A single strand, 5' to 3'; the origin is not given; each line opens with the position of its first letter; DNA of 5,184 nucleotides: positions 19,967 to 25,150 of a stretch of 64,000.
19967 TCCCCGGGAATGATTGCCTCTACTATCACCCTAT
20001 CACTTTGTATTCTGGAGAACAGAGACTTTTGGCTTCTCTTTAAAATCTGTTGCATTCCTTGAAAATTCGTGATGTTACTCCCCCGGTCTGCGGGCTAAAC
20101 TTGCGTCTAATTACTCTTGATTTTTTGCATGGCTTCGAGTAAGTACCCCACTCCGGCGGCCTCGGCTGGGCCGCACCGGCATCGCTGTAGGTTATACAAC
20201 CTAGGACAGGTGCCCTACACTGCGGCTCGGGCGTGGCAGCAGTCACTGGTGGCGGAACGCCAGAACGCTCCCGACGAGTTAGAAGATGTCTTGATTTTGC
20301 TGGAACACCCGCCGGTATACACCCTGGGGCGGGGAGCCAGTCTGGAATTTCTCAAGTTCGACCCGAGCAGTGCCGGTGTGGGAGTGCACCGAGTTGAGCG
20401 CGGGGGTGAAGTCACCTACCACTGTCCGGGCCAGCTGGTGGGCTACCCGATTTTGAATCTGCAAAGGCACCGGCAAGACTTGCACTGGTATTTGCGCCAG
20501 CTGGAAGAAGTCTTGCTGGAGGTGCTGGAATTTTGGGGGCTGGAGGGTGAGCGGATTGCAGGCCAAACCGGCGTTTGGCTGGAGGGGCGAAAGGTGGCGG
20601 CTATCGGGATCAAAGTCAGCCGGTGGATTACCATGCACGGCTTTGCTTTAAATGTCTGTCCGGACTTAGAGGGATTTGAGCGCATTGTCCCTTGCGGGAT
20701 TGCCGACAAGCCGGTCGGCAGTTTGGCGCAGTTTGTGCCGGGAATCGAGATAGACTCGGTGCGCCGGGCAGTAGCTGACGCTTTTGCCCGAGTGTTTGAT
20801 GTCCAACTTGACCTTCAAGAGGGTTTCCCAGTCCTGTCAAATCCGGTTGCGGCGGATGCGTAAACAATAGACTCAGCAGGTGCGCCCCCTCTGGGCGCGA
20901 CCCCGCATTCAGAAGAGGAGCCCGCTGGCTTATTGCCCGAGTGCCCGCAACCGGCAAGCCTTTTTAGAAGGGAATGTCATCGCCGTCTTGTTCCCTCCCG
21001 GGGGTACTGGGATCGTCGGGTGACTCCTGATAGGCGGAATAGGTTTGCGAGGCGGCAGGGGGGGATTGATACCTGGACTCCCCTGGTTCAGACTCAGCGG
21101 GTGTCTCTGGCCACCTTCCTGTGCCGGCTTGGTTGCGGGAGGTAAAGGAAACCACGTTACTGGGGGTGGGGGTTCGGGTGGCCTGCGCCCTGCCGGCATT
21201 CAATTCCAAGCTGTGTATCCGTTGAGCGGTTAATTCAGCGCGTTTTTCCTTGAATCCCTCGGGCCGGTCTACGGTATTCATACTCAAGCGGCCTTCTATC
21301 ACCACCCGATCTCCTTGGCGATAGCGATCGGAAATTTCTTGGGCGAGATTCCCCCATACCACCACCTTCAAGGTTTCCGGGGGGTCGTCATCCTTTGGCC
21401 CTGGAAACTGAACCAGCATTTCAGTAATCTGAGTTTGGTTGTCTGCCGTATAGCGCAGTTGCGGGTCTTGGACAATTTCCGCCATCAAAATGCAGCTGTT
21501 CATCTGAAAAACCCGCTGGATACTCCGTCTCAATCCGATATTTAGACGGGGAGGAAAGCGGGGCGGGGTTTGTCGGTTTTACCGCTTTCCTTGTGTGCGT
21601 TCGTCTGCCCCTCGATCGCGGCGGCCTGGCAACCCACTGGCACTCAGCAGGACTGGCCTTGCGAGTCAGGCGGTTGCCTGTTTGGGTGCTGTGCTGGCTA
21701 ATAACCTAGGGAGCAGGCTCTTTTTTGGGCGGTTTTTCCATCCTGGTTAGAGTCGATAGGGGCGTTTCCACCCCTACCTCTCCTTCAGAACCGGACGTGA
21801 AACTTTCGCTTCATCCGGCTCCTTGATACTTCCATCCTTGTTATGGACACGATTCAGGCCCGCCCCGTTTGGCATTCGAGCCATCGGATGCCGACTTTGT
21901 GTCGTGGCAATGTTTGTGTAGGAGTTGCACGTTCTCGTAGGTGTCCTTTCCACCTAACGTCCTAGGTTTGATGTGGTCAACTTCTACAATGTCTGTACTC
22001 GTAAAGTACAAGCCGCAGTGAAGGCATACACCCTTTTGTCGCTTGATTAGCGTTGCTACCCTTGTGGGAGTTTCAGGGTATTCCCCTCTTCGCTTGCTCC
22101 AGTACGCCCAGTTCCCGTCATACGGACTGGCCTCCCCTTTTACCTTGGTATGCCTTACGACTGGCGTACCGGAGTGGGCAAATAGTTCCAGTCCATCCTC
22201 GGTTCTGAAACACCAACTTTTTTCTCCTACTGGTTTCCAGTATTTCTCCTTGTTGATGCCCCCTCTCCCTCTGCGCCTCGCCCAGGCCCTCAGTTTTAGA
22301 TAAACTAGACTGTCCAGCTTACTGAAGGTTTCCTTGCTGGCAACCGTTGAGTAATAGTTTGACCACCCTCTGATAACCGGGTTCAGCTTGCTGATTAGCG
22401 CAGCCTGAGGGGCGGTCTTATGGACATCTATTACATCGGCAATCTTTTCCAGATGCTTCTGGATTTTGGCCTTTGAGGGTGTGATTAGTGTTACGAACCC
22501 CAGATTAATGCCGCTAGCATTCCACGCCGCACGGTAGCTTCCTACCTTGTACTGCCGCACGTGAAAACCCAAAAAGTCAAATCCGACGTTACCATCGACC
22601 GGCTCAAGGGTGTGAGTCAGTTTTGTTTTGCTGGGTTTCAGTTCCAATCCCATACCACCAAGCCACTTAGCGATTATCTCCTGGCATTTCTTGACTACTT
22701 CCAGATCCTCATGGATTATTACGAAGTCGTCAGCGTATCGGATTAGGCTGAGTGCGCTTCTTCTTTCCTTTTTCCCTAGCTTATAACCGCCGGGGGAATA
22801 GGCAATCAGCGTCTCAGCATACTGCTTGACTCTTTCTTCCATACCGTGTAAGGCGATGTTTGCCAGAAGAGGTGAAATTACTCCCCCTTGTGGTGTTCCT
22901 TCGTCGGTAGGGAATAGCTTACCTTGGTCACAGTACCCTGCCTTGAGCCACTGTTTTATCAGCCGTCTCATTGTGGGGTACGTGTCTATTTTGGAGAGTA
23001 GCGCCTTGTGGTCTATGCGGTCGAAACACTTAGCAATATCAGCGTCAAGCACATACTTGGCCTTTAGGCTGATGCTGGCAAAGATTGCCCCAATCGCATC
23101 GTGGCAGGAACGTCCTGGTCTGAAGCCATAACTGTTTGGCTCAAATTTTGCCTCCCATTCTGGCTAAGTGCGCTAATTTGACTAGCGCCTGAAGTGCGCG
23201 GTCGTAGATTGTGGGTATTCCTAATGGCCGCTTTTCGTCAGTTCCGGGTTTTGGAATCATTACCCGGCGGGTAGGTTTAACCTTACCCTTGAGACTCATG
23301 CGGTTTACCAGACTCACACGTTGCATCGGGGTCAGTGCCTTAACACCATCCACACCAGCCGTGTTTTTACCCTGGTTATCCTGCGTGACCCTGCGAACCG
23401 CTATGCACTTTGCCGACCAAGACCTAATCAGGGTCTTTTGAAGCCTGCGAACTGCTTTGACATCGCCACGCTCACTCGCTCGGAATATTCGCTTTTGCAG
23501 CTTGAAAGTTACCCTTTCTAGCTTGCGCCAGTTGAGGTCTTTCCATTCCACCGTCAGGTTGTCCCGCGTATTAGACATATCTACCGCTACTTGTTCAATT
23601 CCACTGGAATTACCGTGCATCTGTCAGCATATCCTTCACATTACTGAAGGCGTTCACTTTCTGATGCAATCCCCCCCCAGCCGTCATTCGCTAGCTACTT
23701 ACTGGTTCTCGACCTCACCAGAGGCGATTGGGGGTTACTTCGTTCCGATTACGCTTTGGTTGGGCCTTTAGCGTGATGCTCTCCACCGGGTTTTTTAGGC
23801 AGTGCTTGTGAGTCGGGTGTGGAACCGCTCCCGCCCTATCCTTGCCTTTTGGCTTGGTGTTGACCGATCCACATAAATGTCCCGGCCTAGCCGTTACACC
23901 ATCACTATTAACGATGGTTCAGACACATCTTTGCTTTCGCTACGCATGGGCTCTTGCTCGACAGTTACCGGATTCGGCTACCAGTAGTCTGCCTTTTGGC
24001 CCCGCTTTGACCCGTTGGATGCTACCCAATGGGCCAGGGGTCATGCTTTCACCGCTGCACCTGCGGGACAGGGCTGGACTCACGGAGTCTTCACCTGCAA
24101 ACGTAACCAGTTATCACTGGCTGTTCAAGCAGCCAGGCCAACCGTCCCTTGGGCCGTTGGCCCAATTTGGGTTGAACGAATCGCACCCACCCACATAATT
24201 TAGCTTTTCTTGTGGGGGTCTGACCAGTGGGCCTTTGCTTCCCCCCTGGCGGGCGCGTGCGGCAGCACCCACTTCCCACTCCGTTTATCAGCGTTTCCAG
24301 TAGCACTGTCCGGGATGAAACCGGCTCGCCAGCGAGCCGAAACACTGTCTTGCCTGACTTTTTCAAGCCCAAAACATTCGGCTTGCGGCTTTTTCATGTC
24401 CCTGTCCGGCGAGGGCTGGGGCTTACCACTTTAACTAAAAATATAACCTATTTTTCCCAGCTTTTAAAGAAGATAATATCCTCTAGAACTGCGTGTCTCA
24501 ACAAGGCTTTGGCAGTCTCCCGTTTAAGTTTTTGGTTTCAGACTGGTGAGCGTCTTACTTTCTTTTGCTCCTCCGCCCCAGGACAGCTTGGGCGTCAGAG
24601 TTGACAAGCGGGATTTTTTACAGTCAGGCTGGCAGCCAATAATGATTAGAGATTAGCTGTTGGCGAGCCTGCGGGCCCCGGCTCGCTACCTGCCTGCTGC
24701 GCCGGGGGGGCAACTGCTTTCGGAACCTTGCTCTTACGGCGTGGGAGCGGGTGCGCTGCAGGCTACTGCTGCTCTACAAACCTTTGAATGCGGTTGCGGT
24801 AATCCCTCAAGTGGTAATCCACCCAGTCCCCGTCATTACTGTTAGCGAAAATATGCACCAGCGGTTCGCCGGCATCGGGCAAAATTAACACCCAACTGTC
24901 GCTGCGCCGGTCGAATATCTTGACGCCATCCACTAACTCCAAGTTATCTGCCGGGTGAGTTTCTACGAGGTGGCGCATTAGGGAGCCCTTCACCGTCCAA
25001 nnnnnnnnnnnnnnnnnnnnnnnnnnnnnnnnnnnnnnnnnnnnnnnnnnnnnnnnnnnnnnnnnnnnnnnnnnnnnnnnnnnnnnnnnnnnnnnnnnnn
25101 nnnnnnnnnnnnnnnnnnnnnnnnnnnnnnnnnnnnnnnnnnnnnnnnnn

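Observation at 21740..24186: A group II intron with an HNH-type RT/maturase split by a single-base deletion.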

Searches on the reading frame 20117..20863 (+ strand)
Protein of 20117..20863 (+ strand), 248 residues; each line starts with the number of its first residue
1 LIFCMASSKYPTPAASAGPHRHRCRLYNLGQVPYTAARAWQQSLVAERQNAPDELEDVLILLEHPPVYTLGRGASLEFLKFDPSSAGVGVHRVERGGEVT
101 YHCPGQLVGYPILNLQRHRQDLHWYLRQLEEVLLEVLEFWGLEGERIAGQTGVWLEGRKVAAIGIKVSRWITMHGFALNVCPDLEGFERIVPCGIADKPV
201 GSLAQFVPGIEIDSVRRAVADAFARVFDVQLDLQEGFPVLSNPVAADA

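Call 7: search_protein_families(library=pfam, proteins=[window:20117-20863:+])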
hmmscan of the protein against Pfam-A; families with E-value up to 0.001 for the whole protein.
window:20117-20863:+ (248 aa): 1 family
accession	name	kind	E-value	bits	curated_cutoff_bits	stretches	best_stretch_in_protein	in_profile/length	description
PF21948.1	LplA-B_cat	-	2.9e-46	158.4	27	1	34-224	2-200/200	Lipoyl protein ligase A/B catalytic domain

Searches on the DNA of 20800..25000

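Call 6: search_rna_families(source=window, start=20800, end=25000, threshold=evalue, max_evalue=1, show_alignments=5)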
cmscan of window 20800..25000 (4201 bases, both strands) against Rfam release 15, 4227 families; matches with E-value up to 1: 4.
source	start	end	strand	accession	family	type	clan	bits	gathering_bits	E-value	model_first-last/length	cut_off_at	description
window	21746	21823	-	RF00029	Intron_gpII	Intron;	-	63.9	40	2e-11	1-77/77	no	Group II catalytic intron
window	21781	21829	-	RF04356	Plastid-ndhA-ndhB-1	Intron;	CL00155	53.4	61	3.9e-11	1-49/49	no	Plastid-ndhA-ndhB-1 group II-D5 intron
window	21787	21821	-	RF04336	Plastid-petD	Intron;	-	32.2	65.5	0.0005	10-44/47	no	Plastid-petD group II-D5 intron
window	24137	24181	-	RF01704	Glutamine-II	Cis-reg; riboswitch;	-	18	33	0.36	1-60/60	no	Glutamine-II riboswitch aptamer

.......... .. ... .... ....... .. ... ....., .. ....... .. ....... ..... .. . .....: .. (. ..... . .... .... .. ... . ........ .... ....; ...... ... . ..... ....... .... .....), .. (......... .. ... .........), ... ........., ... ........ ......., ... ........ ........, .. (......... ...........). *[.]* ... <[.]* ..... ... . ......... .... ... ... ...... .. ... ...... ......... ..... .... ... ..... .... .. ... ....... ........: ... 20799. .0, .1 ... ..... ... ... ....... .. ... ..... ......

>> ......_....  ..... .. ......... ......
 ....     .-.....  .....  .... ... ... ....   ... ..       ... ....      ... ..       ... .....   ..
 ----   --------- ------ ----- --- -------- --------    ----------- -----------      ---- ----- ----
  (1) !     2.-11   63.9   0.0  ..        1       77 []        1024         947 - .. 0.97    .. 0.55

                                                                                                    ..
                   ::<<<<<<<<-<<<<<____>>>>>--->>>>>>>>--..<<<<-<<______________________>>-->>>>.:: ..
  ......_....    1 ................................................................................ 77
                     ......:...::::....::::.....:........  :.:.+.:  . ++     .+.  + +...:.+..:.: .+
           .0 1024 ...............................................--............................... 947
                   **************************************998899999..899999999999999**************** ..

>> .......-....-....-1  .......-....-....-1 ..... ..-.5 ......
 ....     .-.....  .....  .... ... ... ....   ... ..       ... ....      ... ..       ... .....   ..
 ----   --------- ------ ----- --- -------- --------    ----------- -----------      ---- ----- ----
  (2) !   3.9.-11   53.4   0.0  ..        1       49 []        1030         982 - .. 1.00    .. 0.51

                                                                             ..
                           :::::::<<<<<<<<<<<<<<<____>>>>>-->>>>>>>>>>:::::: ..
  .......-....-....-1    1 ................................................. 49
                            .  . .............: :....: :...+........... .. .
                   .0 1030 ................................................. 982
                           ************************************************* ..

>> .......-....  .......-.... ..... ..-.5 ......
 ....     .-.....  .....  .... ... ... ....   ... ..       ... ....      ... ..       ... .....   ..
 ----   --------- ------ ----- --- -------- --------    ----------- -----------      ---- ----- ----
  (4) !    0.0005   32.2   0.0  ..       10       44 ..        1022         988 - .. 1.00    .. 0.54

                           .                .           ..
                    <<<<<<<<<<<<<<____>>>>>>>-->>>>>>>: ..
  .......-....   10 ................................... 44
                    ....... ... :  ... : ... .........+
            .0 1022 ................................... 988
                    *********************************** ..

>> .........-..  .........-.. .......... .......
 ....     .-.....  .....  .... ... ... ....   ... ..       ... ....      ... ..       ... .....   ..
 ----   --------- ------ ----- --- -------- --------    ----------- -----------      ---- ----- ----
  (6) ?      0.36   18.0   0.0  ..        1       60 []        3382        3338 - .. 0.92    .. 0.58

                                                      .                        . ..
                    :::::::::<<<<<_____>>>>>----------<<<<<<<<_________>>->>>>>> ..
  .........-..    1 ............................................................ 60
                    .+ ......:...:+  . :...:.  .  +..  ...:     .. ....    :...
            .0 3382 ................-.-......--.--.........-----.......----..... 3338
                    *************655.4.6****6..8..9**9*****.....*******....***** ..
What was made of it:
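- On Group II intron (ribozyme): No Rfam group-II-D1D4 model matched at E<=1 (call 6).
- Checked: No Rfam group-II-D1D4 model matched, even at E<=1 (call 6).
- No Rfam D1-D4 model matched (call 6), so the fold of domains I-IV rests on family conservation and on EBS covariation only.
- Tried and rejected: It found only domain V/VI models and a chance Glutamine-II match inside the intron 5' end (18 bits, E=0.36) (call 6).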

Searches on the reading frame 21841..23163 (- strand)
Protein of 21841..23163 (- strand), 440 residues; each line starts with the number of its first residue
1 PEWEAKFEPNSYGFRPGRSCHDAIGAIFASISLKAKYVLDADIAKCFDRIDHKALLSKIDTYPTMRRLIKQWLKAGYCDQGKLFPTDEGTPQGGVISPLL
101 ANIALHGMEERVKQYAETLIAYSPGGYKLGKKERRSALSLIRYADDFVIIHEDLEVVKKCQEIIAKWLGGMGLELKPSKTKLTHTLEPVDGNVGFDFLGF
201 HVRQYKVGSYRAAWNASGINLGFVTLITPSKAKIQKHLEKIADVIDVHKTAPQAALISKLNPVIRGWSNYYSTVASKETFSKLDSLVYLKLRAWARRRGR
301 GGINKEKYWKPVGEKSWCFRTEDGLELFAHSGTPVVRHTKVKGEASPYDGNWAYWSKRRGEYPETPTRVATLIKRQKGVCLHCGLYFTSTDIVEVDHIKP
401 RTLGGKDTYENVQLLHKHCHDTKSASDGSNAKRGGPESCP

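Call 7: search_protein_families(library=pfam, proteins=[window:21841-23163:-])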
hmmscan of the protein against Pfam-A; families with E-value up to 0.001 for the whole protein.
window:21841-23163:- (440 aa): 4 families
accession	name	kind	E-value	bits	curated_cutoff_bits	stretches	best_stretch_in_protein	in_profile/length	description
PF00078.32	RVT_1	-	8.5e-36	124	29.6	1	4-202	34-205/205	Reverse transcriptase (RNA-dependent DNA polymerase)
PF08388.16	GIIM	-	6.7e-20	71.3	23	1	234-300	1-68/80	Group II intron, maturase-specific domain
PF01844.29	HNH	-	5.7e-12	46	21.4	1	380-425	1-46/47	HNH endonuclease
PF14279.12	HNH_5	-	7.3e-07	29.5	27.5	1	380-424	1-44/56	HNH endonuclease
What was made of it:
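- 21841..23163 (-): IEP C-terminal frame (440 codons plus stop): RT with YADD, maturase X (GIIM), HNH endonuclease. Pfam RVT_1 8.5e-36, GIIM 6.7e-20, HNH 5.7e-12 (call 7).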

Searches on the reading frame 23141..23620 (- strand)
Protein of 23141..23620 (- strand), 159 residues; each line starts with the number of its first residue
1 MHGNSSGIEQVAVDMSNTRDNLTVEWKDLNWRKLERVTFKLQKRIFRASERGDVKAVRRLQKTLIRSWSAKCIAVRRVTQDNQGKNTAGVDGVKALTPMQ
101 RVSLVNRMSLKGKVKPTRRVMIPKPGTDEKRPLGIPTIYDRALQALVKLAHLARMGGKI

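Call 7: search_protein_families(library=pfam, proteins=[window:23141-23620:-])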
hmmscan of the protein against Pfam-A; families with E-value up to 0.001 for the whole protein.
window:23141-23620:- (159 aa): 1 family
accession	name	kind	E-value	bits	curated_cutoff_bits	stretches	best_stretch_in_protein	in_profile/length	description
PF13655.11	RVT_N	-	1.2e-33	115.7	28.1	1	26-107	1-82/83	N-terminal domain of reverse transcriptase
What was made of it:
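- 23141..23620 (-): IEP N-terminal ORF (159 aa; RVT_N and the start of RT), ending in an out-of-frame tail ............*. Pfam PF13655, 1.2e-33 (call 7).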

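Call 25: find_encoding_contigs(protein=P0121, flank=4000, max_places=6)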
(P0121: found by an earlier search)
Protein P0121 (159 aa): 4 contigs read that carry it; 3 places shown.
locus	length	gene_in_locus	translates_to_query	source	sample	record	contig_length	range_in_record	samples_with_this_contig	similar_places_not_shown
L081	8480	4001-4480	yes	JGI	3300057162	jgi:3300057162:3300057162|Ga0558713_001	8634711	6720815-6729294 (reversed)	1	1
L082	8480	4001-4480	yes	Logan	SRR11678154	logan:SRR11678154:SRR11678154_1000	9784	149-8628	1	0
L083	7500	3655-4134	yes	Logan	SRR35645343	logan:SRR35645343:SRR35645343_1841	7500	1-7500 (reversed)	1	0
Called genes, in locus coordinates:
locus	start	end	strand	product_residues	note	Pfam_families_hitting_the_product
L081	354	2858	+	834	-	PF00483:NTP_transferase, PF25084:LbH_EIF2B, PF00132:Hexapep (weak), PF14602:Hexapep_2 (weak), PF25087:GMPPB_C, PF02878:PGM_PMM_I, PF02879:PGM_PMM_II, PF02880:PGM_PMM_III, +1 more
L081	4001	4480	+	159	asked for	PF13655:RVT_N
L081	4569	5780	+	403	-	PF00078:RVT_1, PF08388:GIIM, PF01844:HNH, PF14279:HNH_5 (faint)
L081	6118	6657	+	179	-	PF00436:SSB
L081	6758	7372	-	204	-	PF21948:LplA-B_cat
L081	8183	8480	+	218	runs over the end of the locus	PF02482:Ribosomal_S30AE, PF16321:Ribosom_S30AE_C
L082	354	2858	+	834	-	PF00483:NTP_transferase, PF25084:LbH_EIF2B, PF00132:Hexapep (weak), PF14602:Hexapep_2 (weak), PF25087:GMPPB_C, PF02878:PGM_PMM_I, PF02879:PGM_PMM_II, PF02880:PGM_PMM_III, +1 more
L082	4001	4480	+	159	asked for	PF13655:RVT_N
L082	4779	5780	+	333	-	PF00078:RVT_1, PF08388:GIIM, PF01844:HNH, PF14279:HNH_5 (faint)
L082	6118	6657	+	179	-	PF00436:SSB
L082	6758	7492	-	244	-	PF21948:LplA-B_cat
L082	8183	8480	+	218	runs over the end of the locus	PF02482:Ribosomal_S30AE, PF16321:Ribosom_S30AE_C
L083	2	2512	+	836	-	?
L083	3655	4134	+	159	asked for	PF13655:RVT_N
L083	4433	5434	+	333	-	PF00078:RVT_1, PF08388:GIIM, PF01844:HNH, PF14279:HNH_5 (faint)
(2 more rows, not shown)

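Call 27: find_encoding_contigs(protein=P0125, flank=4000, max_places=6)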
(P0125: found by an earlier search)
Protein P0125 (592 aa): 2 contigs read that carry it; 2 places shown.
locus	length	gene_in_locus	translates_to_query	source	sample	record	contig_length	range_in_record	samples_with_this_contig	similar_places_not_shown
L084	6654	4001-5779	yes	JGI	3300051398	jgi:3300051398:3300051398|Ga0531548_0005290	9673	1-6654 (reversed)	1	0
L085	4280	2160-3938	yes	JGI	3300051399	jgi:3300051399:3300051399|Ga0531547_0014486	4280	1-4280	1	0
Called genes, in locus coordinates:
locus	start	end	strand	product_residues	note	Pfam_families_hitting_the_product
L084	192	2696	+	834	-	PF00483:NTP_transferase, PF12804:NTP_transf_3 (faint), PF25084:LbH_EIF2B, PF14602:Hexapep_2 (weak), PF25087:GMPPB_C, PF02878:PGM_PMM_I, PF02879:PGM_PMM_II, PF02880:PGM_PMM_III (weak), +1 more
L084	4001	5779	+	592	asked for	PF13655:RVT_N, PF00078:RVT_1, PF08388:GIIM, PF01844:HNH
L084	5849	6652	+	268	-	?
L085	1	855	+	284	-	?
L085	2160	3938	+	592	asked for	PF13655:RVT_N, PF00078:RVT_1, PF08388:GIIM, PF01844:HNH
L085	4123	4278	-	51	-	?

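Call 28: find_encoding_contigs(protein=P0126, flank=4000, max_places=6)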
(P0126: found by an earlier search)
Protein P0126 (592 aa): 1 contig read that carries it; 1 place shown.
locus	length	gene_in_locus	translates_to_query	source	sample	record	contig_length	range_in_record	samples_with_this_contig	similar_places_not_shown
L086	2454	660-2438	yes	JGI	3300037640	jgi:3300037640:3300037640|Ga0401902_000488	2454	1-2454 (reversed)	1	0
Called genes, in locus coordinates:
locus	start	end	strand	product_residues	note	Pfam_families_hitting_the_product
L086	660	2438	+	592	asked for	PF13655:RVT_N, PF00078:RVT_1, PF08388:GIIM, PF01844:HNH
